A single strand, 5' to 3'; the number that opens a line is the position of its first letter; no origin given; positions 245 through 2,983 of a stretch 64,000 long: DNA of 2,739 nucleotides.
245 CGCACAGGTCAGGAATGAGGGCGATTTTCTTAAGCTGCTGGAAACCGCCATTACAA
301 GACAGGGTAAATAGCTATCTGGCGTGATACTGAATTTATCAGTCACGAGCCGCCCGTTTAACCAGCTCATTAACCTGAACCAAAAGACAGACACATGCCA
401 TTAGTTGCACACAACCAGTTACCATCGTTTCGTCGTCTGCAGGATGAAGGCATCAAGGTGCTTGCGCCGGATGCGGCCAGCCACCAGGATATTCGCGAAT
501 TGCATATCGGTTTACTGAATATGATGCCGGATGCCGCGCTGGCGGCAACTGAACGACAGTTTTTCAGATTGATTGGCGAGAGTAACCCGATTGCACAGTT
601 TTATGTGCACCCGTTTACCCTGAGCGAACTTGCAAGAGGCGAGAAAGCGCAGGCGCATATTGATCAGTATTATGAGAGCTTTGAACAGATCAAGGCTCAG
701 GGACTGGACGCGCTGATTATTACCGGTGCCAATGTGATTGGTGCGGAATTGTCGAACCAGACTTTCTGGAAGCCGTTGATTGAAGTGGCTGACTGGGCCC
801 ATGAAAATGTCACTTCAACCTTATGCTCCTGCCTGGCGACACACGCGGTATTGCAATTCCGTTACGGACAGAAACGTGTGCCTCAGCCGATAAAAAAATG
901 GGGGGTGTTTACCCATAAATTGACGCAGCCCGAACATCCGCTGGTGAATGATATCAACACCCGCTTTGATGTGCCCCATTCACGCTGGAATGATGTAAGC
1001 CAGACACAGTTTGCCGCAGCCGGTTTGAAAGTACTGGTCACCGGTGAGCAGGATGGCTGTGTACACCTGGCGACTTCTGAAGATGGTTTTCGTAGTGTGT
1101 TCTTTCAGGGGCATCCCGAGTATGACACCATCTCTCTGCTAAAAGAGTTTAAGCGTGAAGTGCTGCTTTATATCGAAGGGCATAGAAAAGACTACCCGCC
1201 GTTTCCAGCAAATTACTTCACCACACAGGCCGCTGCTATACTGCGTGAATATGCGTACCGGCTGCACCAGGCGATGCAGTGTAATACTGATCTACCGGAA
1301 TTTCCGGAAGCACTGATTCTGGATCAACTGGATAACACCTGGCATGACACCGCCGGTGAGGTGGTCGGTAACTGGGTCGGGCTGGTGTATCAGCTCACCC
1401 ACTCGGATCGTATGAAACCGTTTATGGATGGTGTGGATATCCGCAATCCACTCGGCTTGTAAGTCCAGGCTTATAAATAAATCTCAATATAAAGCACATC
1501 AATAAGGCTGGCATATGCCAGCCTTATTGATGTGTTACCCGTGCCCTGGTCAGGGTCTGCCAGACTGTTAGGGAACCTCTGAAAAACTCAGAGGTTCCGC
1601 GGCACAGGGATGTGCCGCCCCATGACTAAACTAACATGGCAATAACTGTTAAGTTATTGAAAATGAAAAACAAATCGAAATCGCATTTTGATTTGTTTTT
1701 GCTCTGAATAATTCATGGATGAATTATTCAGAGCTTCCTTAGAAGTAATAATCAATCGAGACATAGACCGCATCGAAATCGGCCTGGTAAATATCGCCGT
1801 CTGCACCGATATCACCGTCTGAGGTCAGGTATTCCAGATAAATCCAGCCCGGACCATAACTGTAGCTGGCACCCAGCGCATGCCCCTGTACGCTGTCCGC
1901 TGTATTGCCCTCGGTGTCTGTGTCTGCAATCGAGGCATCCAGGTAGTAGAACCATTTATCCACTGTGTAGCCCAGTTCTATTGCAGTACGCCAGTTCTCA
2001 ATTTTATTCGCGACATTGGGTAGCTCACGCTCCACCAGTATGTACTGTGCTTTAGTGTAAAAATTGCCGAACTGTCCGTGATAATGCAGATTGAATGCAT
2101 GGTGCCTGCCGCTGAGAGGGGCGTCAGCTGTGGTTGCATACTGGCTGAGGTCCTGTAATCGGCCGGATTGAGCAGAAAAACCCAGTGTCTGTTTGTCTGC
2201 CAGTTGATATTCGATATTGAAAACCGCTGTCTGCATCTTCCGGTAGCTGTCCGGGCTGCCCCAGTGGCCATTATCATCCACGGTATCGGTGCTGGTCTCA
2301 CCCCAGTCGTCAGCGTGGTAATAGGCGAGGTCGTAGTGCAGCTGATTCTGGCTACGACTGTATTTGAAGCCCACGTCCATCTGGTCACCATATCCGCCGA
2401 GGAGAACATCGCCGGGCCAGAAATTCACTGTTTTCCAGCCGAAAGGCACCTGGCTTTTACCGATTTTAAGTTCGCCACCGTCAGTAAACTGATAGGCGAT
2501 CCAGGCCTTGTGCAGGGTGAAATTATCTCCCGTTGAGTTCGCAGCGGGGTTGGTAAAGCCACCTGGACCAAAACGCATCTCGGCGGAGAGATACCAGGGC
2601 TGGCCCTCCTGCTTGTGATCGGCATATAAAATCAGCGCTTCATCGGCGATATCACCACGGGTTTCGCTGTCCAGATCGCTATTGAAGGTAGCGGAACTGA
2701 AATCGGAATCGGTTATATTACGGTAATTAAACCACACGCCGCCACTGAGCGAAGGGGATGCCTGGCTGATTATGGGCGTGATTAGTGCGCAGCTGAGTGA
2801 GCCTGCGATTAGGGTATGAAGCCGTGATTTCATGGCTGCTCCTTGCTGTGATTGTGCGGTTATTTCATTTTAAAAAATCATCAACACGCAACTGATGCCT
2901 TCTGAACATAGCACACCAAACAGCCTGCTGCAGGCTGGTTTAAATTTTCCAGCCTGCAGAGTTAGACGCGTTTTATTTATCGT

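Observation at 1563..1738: Hairpin-rich MITE-like element (copy 1) abutting the porin stop codon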

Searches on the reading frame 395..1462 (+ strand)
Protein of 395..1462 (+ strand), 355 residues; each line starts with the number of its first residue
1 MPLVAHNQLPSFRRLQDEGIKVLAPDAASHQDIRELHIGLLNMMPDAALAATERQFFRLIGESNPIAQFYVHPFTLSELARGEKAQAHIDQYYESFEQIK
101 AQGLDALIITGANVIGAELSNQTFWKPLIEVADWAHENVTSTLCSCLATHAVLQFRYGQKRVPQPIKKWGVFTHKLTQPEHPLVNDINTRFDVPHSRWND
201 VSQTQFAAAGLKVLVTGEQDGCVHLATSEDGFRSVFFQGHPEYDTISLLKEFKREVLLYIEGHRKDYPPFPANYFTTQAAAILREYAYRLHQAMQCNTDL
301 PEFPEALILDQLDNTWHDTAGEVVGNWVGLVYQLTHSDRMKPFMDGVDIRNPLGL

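Call 19: find_encoding_contigs(protein=window:395-1462:+, flank=10000, max_places=10)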
Protein window:395-1462:+ (355 aa): no gene with exactly this product is on record in the collection.

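Call 20: find_homologous_proteins(query=window:395-1462:+)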
Query window:395-1462:+ (355 aa): 8000 proteins with E <= 0.001 among 8000 candidates; the best 120 are listed.
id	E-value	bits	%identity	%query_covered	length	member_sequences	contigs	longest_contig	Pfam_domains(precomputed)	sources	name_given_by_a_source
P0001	3.2e-235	798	96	100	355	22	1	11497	PF04204.23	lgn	-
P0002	5.6e-201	685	83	100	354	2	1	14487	PF04204.23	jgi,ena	-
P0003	3.2e-199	679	82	100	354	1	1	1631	PF04204.23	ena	-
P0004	4.5e-199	679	82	100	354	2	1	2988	PF04204.23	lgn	-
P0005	5.4e-199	679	82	100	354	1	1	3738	PF04204.23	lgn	-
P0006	6.6e-199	678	83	100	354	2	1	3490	PF04204.23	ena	-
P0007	7.7e-199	678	82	100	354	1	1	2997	PF04204.23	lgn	-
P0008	1.1e-198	677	81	100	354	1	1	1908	PF04204.23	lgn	-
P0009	1.6e-198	677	81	100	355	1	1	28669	PF04204.23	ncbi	-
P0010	2.0e-198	677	82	100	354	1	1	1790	PF04204.23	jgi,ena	-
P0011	2.8e-198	676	80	100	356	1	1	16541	PF04204.23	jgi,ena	-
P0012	3.2e-197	673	80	100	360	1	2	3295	PF04204.23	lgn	-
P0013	4.1e-197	672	82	100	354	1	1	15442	PF04204.23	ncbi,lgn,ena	-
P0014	4.6e-197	672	82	100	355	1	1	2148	PF04204.23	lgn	-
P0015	4.8e-197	672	81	100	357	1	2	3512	PF04204.23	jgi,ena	-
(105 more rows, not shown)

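Call 21: find_encoding_contigs(protein=P0001, flank=10000, max_places=10)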
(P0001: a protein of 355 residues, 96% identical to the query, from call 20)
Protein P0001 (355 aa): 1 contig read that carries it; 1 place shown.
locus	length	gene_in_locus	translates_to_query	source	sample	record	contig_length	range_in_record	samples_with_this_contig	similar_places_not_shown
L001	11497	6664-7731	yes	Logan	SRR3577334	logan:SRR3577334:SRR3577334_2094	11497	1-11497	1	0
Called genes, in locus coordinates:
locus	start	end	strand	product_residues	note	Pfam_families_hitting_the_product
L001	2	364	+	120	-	?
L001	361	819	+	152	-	PF03918:CcmH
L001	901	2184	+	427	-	PF14559:TPR_19 (faint), PF00515:TPR_1 (faint), PF13181:TPR_8 (faint), PF13371:TPR_9 (faint), PF13428:TPR_14 (faint), PF23914:TPR_CcmH_CycH, PF07719:TPR_2 (weak), PF23892:Ig_CycH, +1 more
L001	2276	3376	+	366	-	PF02655:ATP-grasp_3, PF07478:Dala_Dala_lig_C, PF02786:CPSase_L_D2, PF15632:ATPgrasp_Ter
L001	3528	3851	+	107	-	PF04358:DsrC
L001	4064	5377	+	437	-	PF07992:Pyr_redox_2, PF00070:Pyr_redox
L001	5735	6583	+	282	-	-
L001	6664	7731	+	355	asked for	PF04204:HTS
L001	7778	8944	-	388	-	PF00515:TPR_1 (faint), PF07719:TPR_2 (faint), PF12895:ANAPC3 (faint), PF13174:TPR_6 (faint), PF13181:TPR_8 (faint), PF13374:TPR_10 (faint), PF21033:RMD1-3 (weak), PF13432:TPR_16, +3 more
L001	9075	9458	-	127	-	-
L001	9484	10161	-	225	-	PF13490:zf-HC2 (weak), PF27334:Mycolysin_N (faint)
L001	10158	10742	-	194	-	PF07638:Sigma70_ECF (faint), PF04542:Sigma70_r2, PF08281:Sigma70_r4_2, PF04545:Sigma70_r4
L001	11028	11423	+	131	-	-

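Call 22: find_encoding_contigs(protein=P0002, flank=6000, max_places=4)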
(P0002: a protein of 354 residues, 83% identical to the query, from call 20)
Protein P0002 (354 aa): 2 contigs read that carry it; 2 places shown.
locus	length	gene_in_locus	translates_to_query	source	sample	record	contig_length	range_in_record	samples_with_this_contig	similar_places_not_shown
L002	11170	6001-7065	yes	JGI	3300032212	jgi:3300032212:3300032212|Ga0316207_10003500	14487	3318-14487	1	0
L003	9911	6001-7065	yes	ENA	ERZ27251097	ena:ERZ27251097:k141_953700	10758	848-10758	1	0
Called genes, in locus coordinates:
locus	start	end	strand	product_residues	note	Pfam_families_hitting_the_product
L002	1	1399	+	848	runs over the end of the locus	PF04879:Molybdop_Fe4S4, PF00384:Molybdopterin, PF01568:Molydop_binding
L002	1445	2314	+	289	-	PF13187:Fer4_9 (faint), PF25160:LdpA_Fe-S-bd (faint), PF14697:Fer4_21 (faint), PF00037:Fer4 (faint), PF12797:Fer4_2 (faint), PF12800:Fer4_4 (faint), PF12837:Fer4_6 (faint), PF12838:Fer4_7 (weak), +2 more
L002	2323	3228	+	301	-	PF12801:Fer4_5, PF12837:Fer4_6 (faint), PF13187:Fer4_9 (faint), PF13237:Fer4_10 (faint), PF12801:Fer4_5 (weak), PF12838:Fer4_7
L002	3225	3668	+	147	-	PF03892:NapB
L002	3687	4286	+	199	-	PF03264:Cytochrom_NNT, PF14522:Cytochrome_C7 (faint), PF14537:Cytochrom_c3_2 (faint), PF22113:Mtrc-MtrF_II-IV_dom (weak)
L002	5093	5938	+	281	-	-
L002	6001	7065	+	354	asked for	PF04204:HTS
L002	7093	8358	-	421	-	PF12895:ANAPC3 (faint), PF13174:TPR_6 (faint), PF13181:TPR_8 (faint), PF13432:TPR_16 (faint), PF00515:TPR_1 (faint), PF07719:TPR_2 (faint), PF10082:BBP2_2 (weak)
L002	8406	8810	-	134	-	-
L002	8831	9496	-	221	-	PF13490:zf-HC2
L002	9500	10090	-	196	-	PF04542:Sigma70_r2, PF08281:Sigma70_r4_2, PF04545:Sigma70_r4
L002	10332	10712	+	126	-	-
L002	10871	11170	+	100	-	?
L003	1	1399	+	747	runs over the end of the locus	?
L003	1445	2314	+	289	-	PF13187:Fer4_9 (faint), PF25160:LdpA_Fe-S-bd (faint), PF14697:Fer4_21 (faint), PF00037:Fer4 (faint), PF12797:Fer4_2 (faint), PF12800:Fer4_4 (faint), PF12837:Fer4_6 (faint), PF12838:Fer4_7 (weak), +2 more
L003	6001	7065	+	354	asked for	PF04204:HTS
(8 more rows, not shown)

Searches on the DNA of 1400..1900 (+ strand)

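Call 14: search_rna_families(source=window, start=1400, end=1900, threshold=evalue, max_evalue=10)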
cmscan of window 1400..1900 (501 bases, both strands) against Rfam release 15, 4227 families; matches with E-value up to 10: 20.
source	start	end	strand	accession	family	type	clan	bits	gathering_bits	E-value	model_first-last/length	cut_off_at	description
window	1490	1537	-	RF00047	mir-2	Gene; miRNA;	-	34.8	45.5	5.3e-05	1-72/72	no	mir-2 microRNA precursor family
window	1469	1533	+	RF01480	rli52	Cis-reg;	-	26.5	70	0.074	1-95/95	no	Listeria sRNA rli52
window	1651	1748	-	RF02316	TtnuHACA9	Gene; snRNA; snoRNA; HACA-box;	-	20.6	100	0.72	1-135/135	no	Tetrahymena snoRNA TtnuHACA9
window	1695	1737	+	RF04079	MIR161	Gene; miRNA;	-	19.5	90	0.16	1-136/136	no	MIR161 microRNA precursor family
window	1658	1731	+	RF01742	lactis-plasmid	Gene; sRNA;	-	18.4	70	2.8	1-106/106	no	lactis-plasmid RNA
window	1495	1540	-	RF02056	STnc390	Gene; sRNA;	-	18.3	50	0.26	1-60/60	no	Salmonella sRNA STnc390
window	1664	1703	+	RF04120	MIR5998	Gene; miRNA;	-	18.1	180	0.19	1-173/173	no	MIR5998 microRNA precursor family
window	1706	1825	-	RF02693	psm_mec_RNA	Gene; sRNA;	-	17.4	85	9.1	1-143/143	no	psm_mec locus RNA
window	1637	1738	+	RF02637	EF0408_EF0409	Gene; sRNA;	-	17.2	440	0.027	1-412/412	no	Enterococcus sRNA EF0408_EF0409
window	1668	1735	-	RF02322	TtnuHACA15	Gene; snRNA; snoRNA; HACA-box;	-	16.5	100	3.4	1-117/117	no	Tetrahymena snoRNA TtnuHACA15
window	1702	1733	-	RF04128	MIR8562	Gene; miRNA;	-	16.4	211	1.3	1-242/242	no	MIR8562 microRNA precursor family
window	1664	1703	-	RF04120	MIR5998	Gene; miRNA;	-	16.3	180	0.55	1-173/173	no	MIR5998 microRNA precursor family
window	1670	1735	-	RF02815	Lig_thermometer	Cis-reg; thermoregulator;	-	16.1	51.5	9.8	1-205/205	no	Lig 5' UTR thermometer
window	1667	1701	+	RF03881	mir-59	Gene; miRNA;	-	15.1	80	4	1-66/66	no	mir-59 microRNA precursor family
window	1493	1536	-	RF03372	mir-5918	Gene; miRNA;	-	15.1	69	7.3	1-85/85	no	mir-5918 microRNA precursor family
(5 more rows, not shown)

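Call 39: search_dna_similar(query=window:1568-1742:+, collection=plasmids, mode=distant, max_evalue=0.01, max_rows=30)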
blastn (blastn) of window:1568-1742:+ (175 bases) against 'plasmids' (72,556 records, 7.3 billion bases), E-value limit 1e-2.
No match.

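Call 40: search_dna_similar(query=window:1568-1742:+, collection=phages, mode=distant, max_evalue=0.01, max_rows=20)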
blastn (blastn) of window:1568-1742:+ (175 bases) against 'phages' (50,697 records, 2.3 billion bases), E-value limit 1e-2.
No match.

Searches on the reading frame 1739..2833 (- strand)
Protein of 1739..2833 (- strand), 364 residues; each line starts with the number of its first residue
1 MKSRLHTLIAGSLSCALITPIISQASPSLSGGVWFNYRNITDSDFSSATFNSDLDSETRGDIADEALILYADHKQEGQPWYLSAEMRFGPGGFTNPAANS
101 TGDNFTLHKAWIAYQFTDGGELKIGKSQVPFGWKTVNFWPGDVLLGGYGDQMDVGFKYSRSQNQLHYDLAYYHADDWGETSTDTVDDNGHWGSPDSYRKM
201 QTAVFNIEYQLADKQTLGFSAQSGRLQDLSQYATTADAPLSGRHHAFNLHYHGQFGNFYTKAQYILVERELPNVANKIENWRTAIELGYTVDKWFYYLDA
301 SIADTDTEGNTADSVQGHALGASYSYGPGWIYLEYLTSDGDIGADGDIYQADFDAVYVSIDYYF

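Call 56: find_homologous_proteins(query=window:1739-2833:-, max_evalue=1e-30)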
Query window:1739-2833:- (364 aa): 390 proteins with E <= 1e-30 among 2030 candidates; the best 120 are listed.
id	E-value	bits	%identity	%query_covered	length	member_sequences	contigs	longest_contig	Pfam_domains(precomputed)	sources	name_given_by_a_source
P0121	3.5e-232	789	93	100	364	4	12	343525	-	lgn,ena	-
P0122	7.9e-222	755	89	100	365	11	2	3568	-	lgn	-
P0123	5.6e-221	752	88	100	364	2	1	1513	-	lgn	-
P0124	6.9e-208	709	84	100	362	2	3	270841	-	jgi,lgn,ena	-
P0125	5.3e-206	702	83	100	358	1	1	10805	-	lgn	-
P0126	3.9e-175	601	72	100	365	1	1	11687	-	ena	-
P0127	7.0e-167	574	68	100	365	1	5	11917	-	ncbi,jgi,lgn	ncbi:MAG: hypothetical protein PVJ63_07555 [Thioalkalispiraceae bacterium]|jgi:hypothetical protein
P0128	7.6e-161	554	65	100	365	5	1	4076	-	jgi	jgi:hypothetical protein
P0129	1.7e-158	546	67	93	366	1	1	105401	-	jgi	-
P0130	3.1e-158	545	65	100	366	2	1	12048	PF13609.13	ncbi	-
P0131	3.7e-158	545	65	100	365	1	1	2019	-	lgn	-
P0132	1.9e-157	543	65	100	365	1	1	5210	-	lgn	-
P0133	2.6e-156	539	64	100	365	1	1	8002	-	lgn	-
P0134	6.5e-154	531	64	100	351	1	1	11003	-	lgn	-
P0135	1.2e-151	523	65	94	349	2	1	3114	-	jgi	jgi:hypothetical protein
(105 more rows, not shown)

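Call 57: find_encoding_contigs(protein=P0121, flank=6000, max_places=6)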
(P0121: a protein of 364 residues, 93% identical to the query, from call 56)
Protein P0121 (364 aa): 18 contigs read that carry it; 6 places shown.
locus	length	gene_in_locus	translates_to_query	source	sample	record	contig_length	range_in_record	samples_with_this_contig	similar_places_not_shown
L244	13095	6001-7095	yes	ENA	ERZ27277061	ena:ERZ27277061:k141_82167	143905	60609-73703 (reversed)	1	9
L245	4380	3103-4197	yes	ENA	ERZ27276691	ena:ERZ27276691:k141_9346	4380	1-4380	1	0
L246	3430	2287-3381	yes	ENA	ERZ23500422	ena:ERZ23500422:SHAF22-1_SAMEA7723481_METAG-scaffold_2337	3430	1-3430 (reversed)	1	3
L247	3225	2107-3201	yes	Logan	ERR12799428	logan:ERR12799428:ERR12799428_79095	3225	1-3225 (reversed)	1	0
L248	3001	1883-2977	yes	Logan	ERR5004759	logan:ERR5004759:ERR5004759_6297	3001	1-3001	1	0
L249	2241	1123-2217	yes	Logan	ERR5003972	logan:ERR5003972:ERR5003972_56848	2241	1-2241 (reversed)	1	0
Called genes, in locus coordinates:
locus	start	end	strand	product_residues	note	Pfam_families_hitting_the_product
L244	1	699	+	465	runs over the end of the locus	PF01656:CbiA, PF13500:AAA_26, PF07685:GATase_3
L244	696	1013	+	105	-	PF01521:Fe-S_biosyn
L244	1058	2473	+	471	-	PF01590:GAF (faint), PF13492:GAF_3 (weak), PF07730:HisKA_3, PF02518:HATPase_c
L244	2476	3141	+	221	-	PF00072:Response_reg, PF00196:GerE, PF08281:Sigma70_r4_2 (weak)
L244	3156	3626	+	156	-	PF00581:Rhodanese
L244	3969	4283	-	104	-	PF00717:Peptidase_S24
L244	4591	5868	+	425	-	PF07992:Pyr_redox_2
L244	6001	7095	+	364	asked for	-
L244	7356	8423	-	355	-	PF04204:HTS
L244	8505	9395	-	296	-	-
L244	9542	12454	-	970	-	PF02743:dCache_1 (weak), PF01590:GAF (weak), PF01966:HD (faint), PF13487:HD_5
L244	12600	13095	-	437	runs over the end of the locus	PF07992:Pyr_redox_2, PF00070:Pyr_redox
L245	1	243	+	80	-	?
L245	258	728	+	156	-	PF00581:Rhodanese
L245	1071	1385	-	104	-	PF00717:Peptidase_S24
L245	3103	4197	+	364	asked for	-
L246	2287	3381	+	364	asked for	-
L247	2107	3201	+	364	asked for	-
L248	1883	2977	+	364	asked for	-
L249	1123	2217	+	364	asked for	-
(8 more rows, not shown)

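Call 58: find_encoding_contigs(protein=P0124, flank=6000, max_places=3)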
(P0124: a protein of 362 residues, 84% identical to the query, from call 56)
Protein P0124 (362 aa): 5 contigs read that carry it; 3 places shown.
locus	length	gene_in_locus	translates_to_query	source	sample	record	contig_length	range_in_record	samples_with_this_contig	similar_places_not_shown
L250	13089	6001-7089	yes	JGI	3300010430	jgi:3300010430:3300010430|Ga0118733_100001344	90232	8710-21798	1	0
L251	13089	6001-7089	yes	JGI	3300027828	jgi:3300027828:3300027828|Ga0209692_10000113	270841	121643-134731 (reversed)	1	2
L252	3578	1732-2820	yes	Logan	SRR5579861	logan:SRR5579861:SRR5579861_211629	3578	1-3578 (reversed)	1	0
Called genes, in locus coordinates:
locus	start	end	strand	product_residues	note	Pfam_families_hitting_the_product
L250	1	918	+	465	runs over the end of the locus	PF01656:CbiA, PF13500:AAA_26, PF07685:GATase_3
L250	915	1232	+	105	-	PF01521:Fe-S_biosyn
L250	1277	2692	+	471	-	PF01590:GAF (faint), PF13492:GAF_3 (weak), PF07730:HisKA_3, PF02518:HATPase_c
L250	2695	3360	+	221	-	PF00072:Response_reg, PF00196:GerE, PF08281:Sigma70_r4_2 (weak)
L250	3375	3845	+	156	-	PF00581:Rhodanese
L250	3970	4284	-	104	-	PF00717:Peptidase_S24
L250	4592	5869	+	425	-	PF07992:Pyr_redox_2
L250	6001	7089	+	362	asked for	-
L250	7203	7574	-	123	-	-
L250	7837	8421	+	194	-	PF07638:Sigma70_ECF (faint), PF04542:Sigma70_r2, PF08281:Sigma70_r4_2, PF04545:Sigma70_r4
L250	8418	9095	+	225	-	PF13490:zf-HC2 (weak), PF27334:Mycolysin_N (faint)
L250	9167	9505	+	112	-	-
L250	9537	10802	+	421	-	PF12895:ANAPC3 (weak), PF13174:TPR_6 (faint), PF13424:TPR_12 (faint), PF24575:TPR_Slam (faint), PF00515:TPR_1 (faint), PF07719:TPR_2 (faint), PF12895:ANAPC3 (weak), PF13432:TPR_16, +4 more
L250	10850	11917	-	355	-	PF04204:HTS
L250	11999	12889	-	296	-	-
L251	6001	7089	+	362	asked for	-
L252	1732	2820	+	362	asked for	-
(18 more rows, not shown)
